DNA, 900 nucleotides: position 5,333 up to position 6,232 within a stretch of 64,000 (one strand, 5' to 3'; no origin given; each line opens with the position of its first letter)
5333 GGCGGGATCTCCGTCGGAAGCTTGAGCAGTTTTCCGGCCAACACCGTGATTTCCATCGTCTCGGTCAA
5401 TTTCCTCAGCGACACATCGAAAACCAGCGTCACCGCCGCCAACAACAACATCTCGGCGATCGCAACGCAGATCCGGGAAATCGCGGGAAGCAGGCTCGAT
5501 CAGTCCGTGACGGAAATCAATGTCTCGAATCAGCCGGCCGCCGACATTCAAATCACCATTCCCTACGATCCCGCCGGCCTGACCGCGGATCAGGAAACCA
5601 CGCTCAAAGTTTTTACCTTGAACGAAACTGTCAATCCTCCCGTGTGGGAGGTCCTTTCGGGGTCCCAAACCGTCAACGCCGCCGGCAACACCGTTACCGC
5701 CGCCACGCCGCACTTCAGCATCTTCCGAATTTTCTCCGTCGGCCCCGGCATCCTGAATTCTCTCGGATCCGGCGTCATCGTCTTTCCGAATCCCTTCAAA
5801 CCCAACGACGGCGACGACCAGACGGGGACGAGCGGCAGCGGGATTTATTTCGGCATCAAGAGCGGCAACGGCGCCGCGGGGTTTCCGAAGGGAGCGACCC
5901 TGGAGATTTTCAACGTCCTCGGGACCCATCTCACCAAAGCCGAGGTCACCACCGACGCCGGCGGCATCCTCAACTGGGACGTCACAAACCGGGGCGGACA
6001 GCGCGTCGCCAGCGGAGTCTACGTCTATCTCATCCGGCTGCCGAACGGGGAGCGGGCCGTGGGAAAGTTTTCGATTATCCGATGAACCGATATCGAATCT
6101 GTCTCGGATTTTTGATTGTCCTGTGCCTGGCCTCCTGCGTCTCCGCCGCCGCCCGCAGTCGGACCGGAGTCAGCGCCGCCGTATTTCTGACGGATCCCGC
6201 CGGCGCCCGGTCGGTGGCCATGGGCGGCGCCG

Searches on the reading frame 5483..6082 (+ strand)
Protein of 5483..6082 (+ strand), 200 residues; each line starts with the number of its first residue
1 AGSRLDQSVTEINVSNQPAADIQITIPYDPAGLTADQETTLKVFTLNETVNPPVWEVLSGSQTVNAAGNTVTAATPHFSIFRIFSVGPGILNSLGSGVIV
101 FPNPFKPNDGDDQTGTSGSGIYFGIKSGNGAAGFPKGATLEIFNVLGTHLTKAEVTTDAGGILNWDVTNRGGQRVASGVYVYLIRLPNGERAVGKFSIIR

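Call 61: search_protein_families(library=ncbifam, proteins=[window:5483-6082:+], max_evalue=0.1)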
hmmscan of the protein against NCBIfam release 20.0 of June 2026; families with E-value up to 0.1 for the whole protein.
window:5483-6082:+ (200 aa): 3 families
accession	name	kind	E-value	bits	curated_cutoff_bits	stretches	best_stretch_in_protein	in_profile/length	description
NF052228.1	T9SS_PorZ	equivalog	7.6e-07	27.9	260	1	96-200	671-757/757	type IX secretion system anionic LPS delivery protein PorZ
TIGR04183.1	Por_Secre_tail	domain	0.00014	21.7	23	1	135-196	18-69/72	T9SS type A sorting domain-containing protein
NF033707.1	T9SS_sortase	equivalog_domain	0.019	12.6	420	1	139-187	1026-1078/1095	type IX secretion system sortase PorU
